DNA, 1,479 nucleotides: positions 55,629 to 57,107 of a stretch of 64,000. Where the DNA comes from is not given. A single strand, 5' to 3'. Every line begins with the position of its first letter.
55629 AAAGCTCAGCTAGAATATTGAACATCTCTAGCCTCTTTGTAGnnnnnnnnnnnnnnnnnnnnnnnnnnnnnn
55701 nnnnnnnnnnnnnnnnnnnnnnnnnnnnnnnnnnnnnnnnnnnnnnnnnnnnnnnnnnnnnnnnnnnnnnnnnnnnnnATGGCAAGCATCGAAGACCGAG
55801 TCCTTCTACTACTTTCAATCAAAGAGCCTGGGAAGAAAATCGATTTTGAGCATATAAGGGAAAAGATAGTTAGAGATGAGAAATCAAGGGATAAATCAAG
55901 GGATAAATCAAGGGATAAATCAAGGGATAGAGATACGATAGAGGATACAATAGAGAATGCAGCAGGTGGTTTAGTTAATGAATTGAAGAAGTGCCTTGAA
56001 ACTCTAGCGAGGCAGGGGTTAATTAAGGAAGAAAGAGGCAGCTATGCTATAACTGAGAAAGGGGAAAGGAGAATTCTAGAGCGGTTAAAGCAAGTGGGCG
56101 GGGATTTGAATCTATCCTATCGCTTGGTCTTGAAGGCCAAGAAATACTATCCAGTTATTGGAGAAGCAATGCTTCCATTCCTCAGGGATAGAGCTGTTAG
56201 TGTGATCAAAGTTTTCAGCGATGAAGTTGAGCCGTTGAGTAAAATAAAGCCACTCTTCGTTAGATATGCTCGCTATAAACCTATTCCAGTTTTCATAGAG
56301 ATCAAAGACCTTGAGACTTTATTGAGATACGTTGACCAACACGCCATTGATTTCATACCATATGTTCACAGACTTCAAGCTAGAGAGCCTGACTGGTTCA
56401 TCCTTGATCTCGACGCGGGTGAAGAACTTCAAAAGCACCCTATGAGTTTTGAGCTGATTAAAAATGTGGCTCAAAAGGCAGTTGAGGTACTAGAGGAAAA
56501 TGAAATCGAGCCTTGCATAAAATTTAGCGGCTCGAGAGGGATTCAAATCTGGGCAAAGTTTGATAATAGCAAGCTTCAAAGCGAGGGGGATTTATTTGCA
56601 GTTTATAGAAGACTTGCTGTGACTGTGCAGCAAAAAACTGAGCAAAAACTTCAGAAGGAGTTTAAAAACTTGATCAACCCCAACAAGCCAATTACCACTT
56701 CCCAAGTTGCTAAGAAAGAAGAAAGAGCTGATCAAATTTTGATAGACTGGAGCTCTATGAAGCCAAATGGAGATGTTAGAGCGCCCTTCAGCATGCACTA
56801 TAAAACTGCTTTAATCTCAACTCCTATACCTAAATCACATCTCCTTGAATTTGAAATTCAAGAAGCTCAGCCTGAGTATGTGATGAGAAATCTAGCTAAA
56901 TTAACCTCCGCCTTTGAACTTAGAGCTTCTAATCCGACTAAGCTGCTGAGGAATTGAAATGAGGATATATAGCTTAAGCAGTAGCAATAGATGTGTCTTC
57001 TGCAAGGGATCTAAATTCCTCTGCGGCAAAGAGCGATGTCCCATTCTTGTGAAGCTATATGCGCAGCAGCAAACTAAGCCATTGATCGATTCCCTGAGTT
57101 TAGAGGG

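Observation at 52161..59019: DNA-repair gene neighbourhood: HhH/P-loop protein – DNA ligase ⇄ LigD-PolDom – NreA-like – radical-SAM SPL-like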

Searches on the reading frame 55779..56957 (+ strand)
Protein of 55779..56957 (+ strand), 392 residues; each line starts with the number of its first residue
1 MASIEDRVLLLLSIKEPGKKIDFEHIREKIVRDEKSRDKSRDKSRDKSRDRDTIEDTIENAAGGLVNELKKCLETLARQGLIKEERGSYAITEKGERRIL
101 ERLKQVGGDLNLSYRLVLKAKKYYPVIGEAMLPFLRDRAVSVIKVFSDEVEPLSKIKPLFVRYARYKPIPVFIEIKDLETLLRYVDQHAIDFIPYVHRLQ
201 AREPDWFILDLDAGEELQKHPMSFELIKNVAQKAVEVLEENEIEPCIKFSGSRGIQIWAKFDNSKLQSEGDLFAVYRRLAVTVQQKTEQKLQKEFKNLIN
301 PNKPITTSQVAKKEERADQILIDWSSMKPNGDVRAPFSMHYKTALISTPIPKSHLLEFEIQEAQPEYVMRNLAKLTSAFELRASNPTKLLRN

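Call 3: search_protein_families(library=pfam, proteins=[window:55779-56957:+], max_evalue=0.01)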
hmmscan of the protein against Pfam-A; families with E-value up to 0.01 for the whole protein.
window:55779-56957:+ (392 aa): 2 families
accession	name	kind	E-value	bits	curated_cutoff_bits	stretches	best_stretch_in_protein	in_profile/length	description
PF21686.3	LigD_Prim-Pol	-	5.7e-23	82.2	27.4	1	122-373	7-248/254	LigD, primase-polymerase domain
PF14947.12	HTH_45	-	2.9e-05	24.5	25.5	1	68-106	35-72/77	Winged helix-turn-helix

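Call 4: search_protein_families(library=ncbifam, proteins=[window:55779-56957:+], max_evalue=0.01)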
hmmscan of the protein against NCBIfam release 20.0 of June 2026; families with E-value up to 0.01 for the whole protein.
window:55779-56957:+ (392 aa): 7 families
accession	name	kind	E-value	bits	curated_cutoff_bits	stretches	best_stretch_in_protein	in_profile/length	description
TIGR02778.1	ligD_pol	equivalog_domain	4.9e-19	69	214.7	1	122-353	23-241/245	non-homologous end-joining DNA ligase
TIGR02776.1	NHEJ_ligase_prk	equivalog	5.1e-17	61.9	373.2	1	122-375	339-578/587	DNA ligase D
NF007211.0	PRK09633.1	equivalog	2.5e-11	42.7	774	1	123-353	346-560/610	DNA ligase D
NF007210.0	PRK09632.1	equivalog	5.9e-09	34.8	989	1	195-343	126-251/781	ATP-dependent DNA ligase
NF004628.0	PRK05972.1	subfamily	5.1e-08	31.5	895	1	121-281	603-748/870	ATP-dependent DNA ligase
NF053610.1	Sso10a_fam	subfamily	3.6e-05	23.7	60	1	68-97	33-62/64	Sso10a family chromatin protein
NF040561.1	PrimPol_Msp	equivalog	0.002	16.8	200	1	224-263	212-251/515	CRISPR-associated primase-polymerase type A1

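Call 10: find_homologous_proteins(query=window:55779-56957:+, max_evalue=0.001)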
Query window:55779-56957:+ (392 aa): 266 proteins with E <= 0.001 among 8000 candidates; the best 120 are listed.
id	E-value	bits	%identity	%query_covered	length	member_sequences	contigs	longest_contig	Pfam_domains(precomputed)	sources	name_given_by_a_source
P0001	2.9e-213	726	89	100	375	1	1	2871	PF21686.4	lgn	-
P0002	7.0e-188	642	77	100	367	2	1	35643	PF21686.4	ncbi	ncbi:MAG: hypothetical protein QXL78_04510 [Methanocellales archaeon]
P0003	3.6e-179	614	75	100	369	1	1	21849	PF21686.4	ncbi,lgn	-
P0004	9.4e-177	606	74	100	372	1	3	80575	PF21686.4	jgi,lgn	jgi:DNA primase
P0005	1.0e-161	556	69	99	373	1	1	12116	PF21686.4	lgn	-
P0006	9.0e-134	464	59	100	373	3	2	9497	PF01896.26,PF21686.4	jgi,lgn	jgi:DNA primase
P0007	1.3e-132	460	58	99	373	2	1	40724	PF21686.4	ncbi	ncbi:MAG: hypothetical protein ABH874_03140 [Methanobacteriota archaeon]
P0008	1.7e-132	460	59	99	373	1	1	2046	PF21686.4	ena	-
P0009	1.1e-131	457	58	99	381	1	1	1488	PF21686.4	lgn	-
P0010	2.7e-130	453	57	100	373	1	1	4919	PF21686.4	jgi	jgi:DNA primase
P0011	3.5e-129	449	57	99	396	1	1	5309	PF21686.4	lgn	-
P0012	6.1e-129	448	57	99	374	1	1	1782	PF21686.4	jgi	jgi:DNA primase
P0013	1.6e-128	447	55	100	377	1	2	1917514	PF21686.4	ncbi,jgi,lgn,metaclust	jgi:DNA primase/predicted transcriptional regulator|metaclust:\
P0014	7.9e-128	445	57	99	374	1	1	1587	PF21686.4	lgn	-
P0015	2.5e-127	443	56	100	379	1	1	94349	PF21686.4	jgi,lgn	jgi:DNA primase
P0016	2.9e-127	443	55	99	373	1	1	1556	PF21686.4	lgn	-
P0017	1.6e-126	440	56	99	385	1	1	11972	PF21686.4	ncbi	-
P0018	1.6e-126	440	55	100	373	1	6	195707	PF21686.4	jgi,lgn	jgi:DNA primase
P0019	2.5e-126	440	56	99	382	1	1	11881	PF21686.4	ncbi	-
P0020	5.9e-126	439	55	99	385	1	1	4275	PF21686.4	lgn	-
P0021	6.5e-126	438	55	99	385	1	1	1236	PF21686.4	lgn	-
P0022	1.5e-125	437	54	99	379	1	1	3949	PF21686.4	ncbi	ncbi:MAG: hypothetical protein ACE5PM_09395 [Candidatus Hydrothermarchaeales archaeon]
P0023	3.9e-125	436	55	99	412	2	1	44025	PF01896.26,PF21686.4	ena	-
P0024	4.8e-125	436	56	99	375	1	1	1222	PF21686.4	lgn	-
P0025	5.0e-124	432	53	100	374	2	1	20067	PF21686.4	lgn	-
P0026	3.3e-122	426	53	100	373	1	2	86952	PF01896.26,PF21686.4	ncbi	-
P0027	4.3e-122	426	53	99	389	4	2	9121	PF21686.4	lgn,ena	-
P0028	3.4e-121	423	53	99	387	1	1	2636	PF21686.4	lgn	-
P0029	9.7e-121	421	55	99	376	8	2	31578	PF01896.26,PF21686.4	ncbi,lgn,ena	-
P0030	1.0e-120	421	53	99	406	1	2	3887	PF21686.4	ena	-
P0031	3.0e-119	416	53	99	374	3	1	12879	PF21686.4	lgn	-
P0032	3.7e-119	416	54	100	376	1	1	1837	PF01896.26,PF21686.4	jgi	-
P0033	1.7e-114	401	50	100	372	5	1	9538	PF21686.4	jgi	-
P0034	2.7e-114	400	51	99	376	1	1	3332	PF21686.4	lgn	-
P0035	3.0e-114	400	50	100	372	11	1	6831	PF21686.4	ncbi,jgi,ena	-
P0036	6.0e-114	399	53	100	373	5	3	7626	PF01896.26,PF21686.4,PF14947.13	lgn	-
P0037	2.0e-113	397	49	100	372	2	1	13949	PF21686.4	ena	-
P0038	4.8e-113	396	51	99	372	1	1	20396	PF21686.4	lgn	-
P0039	1.4e-112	395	50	100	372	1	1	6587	PF21686.4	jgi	jgi:DNA primase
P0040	6.8e-112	392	50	99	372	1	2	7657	PF21686.4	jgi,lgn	-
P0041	1.8e-111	391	50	100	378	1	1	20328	PF21686.4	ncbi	ncbi:MAG: non-homologous end-joining DNA ligase LigD [Candidatus Methanomethylicaceae archaeon]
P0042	2.4e-111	391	53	99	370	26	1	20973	PF21686.4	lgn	-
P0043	3.5e-111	390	48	100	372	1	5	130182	PF21686.4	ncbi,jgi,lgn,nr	ncbi:MAG: hypothetical protein FJZ49_02850 [Candidatus Verstraetearchaeota archaeon]|nr:hypothetical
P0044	3.9e-111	390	50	99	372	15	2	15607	PF21686.4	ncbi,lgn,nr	ncbi:MAG: hypothetical protein QXP73_05995 [Candidatus Methanomethylicaceae archaeon]|nr:hypothetica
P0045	5.4e-111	389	52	100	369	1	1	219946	PF21686.4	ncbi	-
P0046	2.3e-110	387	49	99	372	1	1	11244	PF21686.4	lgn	-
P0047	2.7e-110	387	49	98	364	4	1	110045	PF21686.4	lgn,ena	-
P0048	3.8e-109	383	50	98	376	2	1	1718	PF21686.4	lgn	-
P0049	1.3e-108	382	51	100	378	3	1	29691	PF21686.4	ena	-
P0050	1.9e-108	381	50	99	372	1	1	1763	PF21686.4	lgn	-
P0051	5.3e-108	379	49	100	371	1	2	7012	PF21686.4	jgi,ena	jgi:DNA primase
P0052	6.0e-108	379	49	100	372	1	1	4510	PF21686.4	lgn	-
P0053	1.8e-107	378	48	100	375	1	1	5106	PF21686.4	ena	-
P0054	1.8e-107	378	49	99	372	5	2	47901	PF21686.4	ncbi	ncbi:MAG: hypothetical protein QW119_00970 [Candidatus Methanomethylicaceae archaeon]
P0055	4.6e-107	376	48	98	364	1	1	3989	PF21686.4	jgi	jgi:DNA primase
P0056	8.6e-107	375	49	99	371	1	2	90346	PF21686.4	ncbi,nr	ncbi:MAG: hypothetical protein NZ922_02075 [Candidatus Methanomethyliaceae archaeon]|nr:hypothetical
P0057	1.1e-106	375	49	98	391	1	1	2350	PF21686.4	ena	-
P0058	2.0e-106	374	49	99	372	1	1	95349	PF21686.4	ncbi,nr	ncbi:MAG: hypothetical protein N3D12_04390 [Candidatus Methanomethyliaceae archaeon]|nr:hypothetical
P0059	3.5e-106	373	51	93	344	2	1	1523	PF21686.4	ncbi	ncbi:MAG: hypothetical protein ACPL07_02660, partial [Candidatus Bathyarchaeia archaeon]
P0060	4.2e-106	373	50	99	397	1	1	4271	PF21686.4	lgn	-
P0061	7.3e-106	372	48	99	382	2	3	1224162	PF21686.4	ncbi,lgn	ncbi:MAG: hypothetical protein ABC596_07745 [Candidatus Methanosuratincola petrocarbonis]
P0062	1.6e-105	371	47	100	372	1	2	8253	PF21686.4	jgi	jgi:DNA primase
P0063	2.0e-105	371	47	99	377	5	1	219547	PF21686.4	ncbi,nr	ncbi:MAG: hypothetical protein H5T32_00155 [Candidatus Methanosuratus sp.]|nr:hypothetical protein [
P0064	4.2e-105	370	48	99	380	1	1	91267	PF21686.4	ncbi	-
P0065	1.1e-104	369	48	97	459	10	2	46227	PF21686.4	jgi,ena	-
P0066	1.2e-104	368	48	99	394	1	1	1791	PF21686.4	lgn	-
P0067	1.5e-104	368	48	99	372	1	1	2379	PF21686.4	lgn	-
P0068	2.5e-102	361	47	99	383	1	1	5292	PF21686.4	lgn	-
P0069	1.8e-101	358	48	99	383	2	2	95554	PF21686.4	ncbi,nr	ncbi:MAG: DNA primase small subunit domain-containing protein [Candidatus Methanosuratincola sp.]|nr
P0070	2.6e-101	357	48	100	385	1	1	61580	PF21686.4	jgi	jgi:DNA primase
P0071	2.2e-100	354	45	99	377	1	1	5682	PF21686.4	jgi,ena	-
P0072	2.6e-100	354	46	99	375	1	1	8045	PF21686.4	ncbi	ncbi:MAG: non-homologous end-joining DNA ligase LigD [Nitrososphaerales archaeon]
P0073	3.1e-100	354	46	95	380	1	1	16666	PF21686.4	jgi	-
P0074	7.3e-100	353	45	99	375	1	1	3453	PF21686.4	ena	-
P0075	1.7e-99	351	51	94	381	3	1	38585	PF21686.4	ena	-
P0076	5.2e-99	350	49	94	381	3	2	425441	PF21686.4,PF14947.13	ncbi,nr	ncbi:non-homologous end-joining DNA ligase LigD [Tardisphaera saccharovorans]|nr:hypothetical protei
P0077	8.2e-99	349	45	99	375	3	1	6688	PF21686.4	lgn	-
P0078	8.5e-99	349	50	94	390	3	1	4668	PF21686.4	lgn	-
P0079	9.1e-99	349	46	99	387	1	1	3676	PF21686.4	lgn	-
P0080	9.8e-99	349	48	99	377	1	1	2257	PF21686.4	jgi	jgi:DNA primase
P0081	1.0e-98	349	48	99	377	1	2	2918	PF21686.4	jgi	jgi:bifunctional non-homologous end joining protein LigD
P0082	1.0e-98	349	44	99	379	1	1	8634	PF21686.4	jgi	jgi:DNA primase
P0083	1.4e-98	348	48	99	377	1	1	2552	PF21686.4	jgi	jgi:DNA primase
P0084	1.6e-98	348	48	99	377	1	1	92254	PF21686.4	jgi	jgi:bifunctional non-homologous end joining protein LigD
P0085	1.6e-98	348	45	99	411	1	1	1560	PF01896.26,PF21686.4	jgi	-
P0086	3.9e-98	347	48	99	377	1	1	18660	PF21686.4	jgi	-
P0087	4.1e-98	347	45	99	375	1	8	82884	PF21686.4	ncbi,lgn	ncbi:MAG: hypothetical protein QXL52_03440 [Nitrososphaerales archaeon]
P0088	4.2e-98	347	48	99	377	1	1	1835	PF21686.4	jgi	jgi:DNA primase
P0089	4.2e-98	347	48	99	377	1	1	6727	PF21686.4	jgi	-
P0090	4.3e-98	347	44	99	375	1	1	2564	PF21686.4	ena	-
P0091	5.8e-98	346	48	99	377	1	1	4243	PF21686.4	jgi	-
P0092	6.1e-98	346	46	99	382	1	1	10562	PF21686.4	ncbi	ncbi:MAG: hypothetical protein QXQ53_04920 [Candidatus Methanosuratincola sp.]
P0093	7.2e-98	346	48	99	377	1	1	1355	PF21686.4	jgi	jgi:DNA primase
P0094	7.3e-98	346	48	99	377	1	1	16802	PF21686.4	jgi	jgi:bifunctional non-homologous end joining protein LigD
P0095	7.7e-98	346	46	99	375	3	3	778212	PF21686.4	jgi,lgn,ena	-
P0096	8.3e-98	346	48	99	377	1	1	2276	PF21686.4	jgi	jgi:DNA primase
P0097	9.7e-98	346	48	99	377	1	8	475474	PF21686.4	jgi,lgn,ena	jgi:bifunctional non-homologous end joining protein LigD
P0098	1.0e-97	346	48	99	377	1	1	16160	PF21686.4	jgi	jgi:DNA primase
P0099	1.1e-97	346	45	99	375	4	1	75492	PF21686.4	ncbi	-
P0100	1.1e-97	346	48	99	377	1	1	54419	PF21686.4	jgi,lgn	jgi:DNA primase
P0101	1.3e-97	345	48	99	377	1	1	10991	PF21686.4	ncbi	-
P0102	1.4e-97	345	44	99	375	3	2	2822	PF21686.4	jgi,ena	-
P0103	1.5e-97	345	48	99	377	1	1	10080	PF21686.4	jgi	-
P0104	1.6e-97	345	48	94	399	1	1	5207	PF21686.4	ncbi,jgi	-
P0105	1.6e-97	345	48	99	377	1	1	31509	PF01896.26,PF21686.4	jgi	jgi:DNA primase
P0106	1.8e-97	345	48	99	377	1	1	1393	PF21686.4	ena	-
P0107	2.2e-97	345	48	99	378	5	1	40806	PF21686.4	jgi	jgi:DNA primase/predicted transcriptional regulator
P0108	2.5e-97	344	48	99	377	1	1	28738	PF21686.4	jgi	-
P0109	4.4e-97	344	48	99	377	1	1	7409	PF21686.4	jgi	jgi:DNA primase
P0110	4.4e-97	344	48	99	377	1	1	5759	PF21686.4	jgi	jgi:DNA primase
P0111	6.1e-97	343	48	99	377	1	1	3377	PF21686.4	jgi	jgi:DNA primase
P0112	6.8e-97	343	42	99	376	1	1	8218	PF21686.4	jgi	jgi:DNA primase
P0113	6.9e-97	343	48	99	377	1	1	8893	PF21686.4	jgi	jgi:DNA primase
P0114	7.0e-97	343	45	99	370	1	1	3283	PF21686.4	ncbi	ncbi:MAG: hypothetical protein AB1779_10070 [Candidatus Thermoplasmatota archaeon]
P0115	7.2e-97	343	48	99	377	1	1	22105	PF21686.4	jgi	jgi:DNA primase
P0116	7.4e-97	343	43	99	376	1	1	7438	PF21686.4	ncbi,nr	ncbi:MAG: hypothetical protein HA494_09515 [Thaumarchaeota archaeon]|nr:hypothetical protein [Nitros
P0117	7.8e-97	343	43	99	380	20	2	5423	PF21686.4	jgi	jgi:DNA primase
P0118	7.8e-97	343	45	99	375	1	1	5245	PF21686.4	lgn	-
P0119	8.0e-97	343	43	99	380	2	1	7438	PF21686.4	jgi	-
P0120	8.3e-97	343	48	99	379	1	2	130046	PF01896.26,PF21686.4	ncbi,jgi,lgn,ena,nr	ncbi:MAG TPA: hypothetical protein VKU94_05450 [Geobacterales bacterium]|nr:hypothetical protein [Ge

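Call 12: find_related_loci(query=A1, collection=genome_contigs, flank=10000)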
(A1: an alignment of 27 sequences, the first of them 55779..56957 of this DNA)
Query A1 (392 aa) in genome_contigs; peptide patterns used: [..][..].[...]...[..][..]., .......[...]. (x = any residue, [..] = any of these).
159 stretches matched a pattern; 147 encode a relative of the query (tblastn E <= 1e-3); the best 80 are kept; 80 distinct loci.
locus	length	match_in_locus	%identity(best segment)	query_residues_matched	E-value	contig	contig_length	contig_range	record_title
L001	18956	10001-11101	75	1-392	0e+0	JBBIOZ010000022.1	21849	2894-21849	MAG: Methanocellales archaeon isolate TCS170221_bin_291 NODE_582_length_21849_cov_4.461595, whole genome shotgun sequenc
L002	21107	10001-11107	55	1-391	8e-139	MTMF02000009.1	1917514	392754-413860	MAG: Candidatus Hydrothermarchaeum profundi isolate JdFR-18 NRA7_48_1_length_1917514_cov_72, whole genome shotgun sequen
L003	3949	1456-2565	54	1-390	3e-139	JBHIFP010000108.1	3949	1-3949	MAG: Candidatus Hydrothermarchaeales archaeon isolate b1.sp1_bin.18 NODE_9496_length_3949_cov_10.648947, whole genome sh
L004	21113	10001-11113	53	1-391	3e-133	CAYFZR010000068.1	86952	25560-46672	MAG TPA_asm: uncultured archaeon isolate ERP108616_co1_421 genome assembly, contig: k119_1037718, whole genome shotgun s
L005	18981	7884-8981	55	4-391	1e-132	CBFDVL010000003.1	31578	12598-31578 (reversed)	MAG TPA_asm: uncultured archaeon isolate SRR6823440_concoct_69 genome assembly, contig: ERZ650341.560, whole genome shot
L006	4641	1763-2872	53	1-391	2e-125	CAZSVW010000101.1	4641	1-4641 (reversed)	MAG TPA_asm: Candidatus Hydrothermarchaeota archaeon isolate binchicken_co256_96 genome assembly, contig: NODE_60229_len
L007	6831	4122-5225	50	1-392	3e-123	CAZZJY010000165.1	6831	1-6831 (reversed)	MAG TPA_asm: uncultured Nitrososphaerota archaeon isolate binchicken_co25_125 genome assembly, contig: k141_48462, whole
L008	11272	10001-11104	50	1-392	5e-122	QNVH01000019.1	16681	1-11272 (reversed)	MAG: Candidatus Methanomethylicota archaeon isolate WYZ-LMO10 Verstraetearchaeota_archaeon_WYZ-LMO10_contig-19, whole ge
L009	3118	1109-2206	50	2-391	7e-125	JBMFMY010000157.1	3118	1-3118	MAG: Candidatus Methanomethylicaceae archaeon isolate KM4337-33 NODE_157_length_3118_cov_3.112097, whole genome shotgun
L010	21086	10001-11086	53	2-390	1e-120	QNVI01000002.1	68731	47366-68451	MAG: Candidatus Methanomethylicota archaeon isolate WYZ-LMO11 Verstraetearchaeota_archaeon_WYZ-LMO11_contig-2, whole gen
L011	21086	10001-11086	53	2-390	4e-120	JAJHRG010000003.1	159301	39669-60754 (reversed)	MAG: Candidatus Methanomethylicota archaeon isolate Bin S31 scaffold_8_c1, whole genome shotgun sequence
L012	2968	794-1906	51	2-392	9e-124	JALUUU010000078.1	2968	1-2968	MAG: archaeon isolate 128-326_metabat1_scaf2bin.045 128-326_scaffold_21700_c1, whole genome shotgun sequence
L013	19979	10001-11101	48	2-392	3e-118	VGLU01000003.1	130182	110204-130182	MAG: Candidatus Methanomethylicota archaeon isolate M_DeepCast_400m_m2_128 M_DeepCast_400m_m2_128_Ga0194112_10000067, wh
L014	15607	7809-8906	50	2-391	7e-117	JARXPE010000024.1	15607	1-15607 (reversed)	MAG: Thermoproteota archaeon isolate JZ-2_bin_200 JZ-2.bins.200.final_scaffold_24, whole genome shotgun sequence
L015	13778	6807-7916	47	4-392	2e-115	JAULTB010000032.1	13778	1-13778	MAG: Candidatus Methanosuratincola sp. XY_C20_T55_P1_bin.49 NODE_2810_length_13778_cov_24.043865, whole genome shotgun s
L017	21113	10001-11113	48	4-390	6e-115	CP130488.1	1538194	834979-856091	MAG: Candidatus Methanosuratincola petrocarbonis isolate LWZ-6 chromosome, complete genome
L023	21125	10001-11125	45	1-390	2e-108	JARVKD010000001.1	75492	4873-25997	MAG: Nitrososphaeria archaeon isolate JZ2_bin.220247 NODE_1_length_75492_cov_1.60451, whole genome shotgun sequence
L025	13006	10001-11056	50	3-369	4e-107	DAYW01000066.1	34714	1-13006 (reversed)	MAG TPA_asm: archaeon UBA168 isolate UBA168 UBA168_contig_3961, whole genome shotgun sequence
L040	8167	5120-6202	43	4-392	1e-96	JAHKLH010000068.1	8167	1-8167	MAG: Candidatus Njordarchaeota archaeon isolate B7_G17 GBS25_68, whole genome shotgun sequence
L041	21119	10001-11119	48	4-392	1e-114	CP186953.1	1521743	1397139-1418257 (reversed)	MAG: Candidatus Methanosuratincola verstraetei isolate LCB70 chromosome, complete genome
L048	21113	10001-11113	53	1-391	5e-134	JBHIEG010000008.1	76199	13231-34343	MAG: Candidatus Hydrothermarchaeota archaeon isolate b3.sp1_bin.60 NODE_26_length_76199_cov_9.520264, whole genome shotg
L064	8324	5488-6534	35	2-391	1e-73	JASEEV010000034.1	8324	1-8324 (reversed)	MAG: Methanocellales archaeon isolate Yes46-07 NODE_34_length_8324_cov_47.395695, whole genome shotgun sequence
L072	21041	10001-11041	35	2-390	8e-69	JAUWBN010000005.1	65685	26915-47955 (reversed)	MAG: Hadesarchaea archaeon isolate CSMAG_1321 CSMAG_1321_k141_1987383_length_65685_cov_15.8004, whole genome shotgun seq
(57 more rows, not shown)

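Call 19: search_protein_families(library=pfam, proteins=[L072:9075-9746:-, L023:9266-9952:-, L008:9185-9883:-, L040:6432-7544:+, L007:5285-5800:+, L025:9422-9898:+, L048:11147-12805:+], max_evalue=0.001)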
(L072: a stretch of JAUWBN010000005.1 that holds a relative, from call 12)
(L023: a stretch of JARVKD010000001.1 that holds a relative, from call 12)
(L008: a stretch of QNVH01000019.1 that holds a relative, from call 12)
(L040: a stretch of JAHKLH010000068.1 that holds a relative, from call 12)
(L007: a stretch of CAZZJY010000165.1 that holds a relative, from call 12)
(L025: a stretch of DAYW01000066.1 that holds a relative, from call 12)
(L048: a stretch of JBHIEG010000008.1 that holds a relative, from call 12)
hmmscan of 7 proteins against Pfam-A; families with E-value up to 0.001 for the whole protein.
L072:9075-9746:- (223 aa): 1 family
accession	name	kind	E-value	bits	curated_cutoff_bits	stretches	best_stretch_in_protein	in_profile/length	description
PF04493.20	Endonuclease_5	-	2.1e-66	223.8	23.4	1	24-213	2-197/198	Endonuclease V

L023:9266-9952:- (228 aa): 6 families
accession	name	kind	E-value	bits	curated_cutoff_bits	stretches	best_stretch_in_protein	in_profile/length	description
PF13419.12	HAD_2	-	6.7e-32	111.5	23.8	1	10-190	1-178/178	Haloacid dehalogenase-like hydrolase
PF00702.32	Hydrolase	-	2.2e-26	93.9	26.4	1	7-183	1-190/191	haloacid dehalogenase-like hydrolase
PF12710.13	HAD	-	3.1e-09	38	27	1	10-180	1-188/189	haloacid dehalogenase-like hydrolase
PF13242.12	Hydrolase_like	-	6.9e-09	35.9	22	1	147-214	4-74/75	HAD-hyrolase-like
PF13344.12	Hydrolase_6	-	2.7e-07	31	27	0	90-128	13-51/101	Haloacid dehalogenase-like hydrolase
PF08282.18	Hydrolase_3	-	2e-06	28.2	20.9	0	10-43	1-34/255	haloacid dehalogenase-like hydrolase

L008:9185-9883:- (232 aa): 4 families
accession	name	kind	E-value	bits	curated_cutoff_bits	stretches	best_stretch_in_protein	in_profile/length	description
PF00730.31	HhH-GPD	-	3.2e-19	69.7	26.2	1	45-187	3-106/108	HhH-GPD superfamily base excision DNA repair protein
PF22175.2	Ogg-HhH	-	7.6e-09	35.8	27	1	35-173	17-148/173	8-oxoguanine DNA glycosylase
PF00633.29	HHH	-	2.4e-05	24.4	24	1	126-145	10-29/30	Helix-hairpin-helix motif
PF10576.14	EndIII_4Fe-2S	-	0.00041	21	20.5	1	208-224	1-17/17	Iron-sulfur binding domain of endonuclease III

L040:6432-7544:+ (370 aa): 2 families
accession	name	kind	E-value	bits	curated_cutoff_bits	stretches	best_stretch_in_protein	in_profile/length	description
PF04055.27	Radical_SAM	-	2.6e-17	64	29.5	1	101-247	7-158/166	Radical SAM superfamily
PF07754.17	HVO_2753_ZBP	-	0.00095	19.4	33.2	0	316-350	13-46/46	Small zinc finger protein HVO_2753-like, Zn-binding pocket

L007:5285-5800:+ (171 aa): 1 family
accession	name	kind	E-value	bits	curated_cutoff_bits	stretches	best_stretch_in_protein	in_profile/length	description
PF01965.30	DJ-1_PfpI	-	1.6e-45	155.3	26.6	1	3-168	2-164/165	DJ-1/PfpI family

L025:9422-9898:+ (158 aa): 0 families

L048:11147-12805:+ (552 aa): 5 families
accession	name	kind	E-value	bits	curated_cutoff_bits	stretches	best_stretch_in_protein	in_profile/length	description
PF05693.19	Glycogen_syn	-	1.9e-89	301.4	27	2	8-357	1-348/639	Glycogen synthase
PF00534.26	Glycos_transf_1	-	1.6e-10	41.3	26.4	1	433-495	89-146/172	Glycosyl transferases group 1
PF13692.12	Glyco_trans_1_4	-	3.9e-09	37.4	27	1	431-492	71-127/142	Glycosyl transferases group 1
PF13439.12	Glyco_transf_4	-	1.2e-06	29.1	28.5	1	152-271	72-170/170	Glycosyltransferase Family 4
PF20706.3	GT4-conflict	-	0.00034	20.1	26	0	435-539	280-382/385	Family 4 Glycosyltransferase in conflict systems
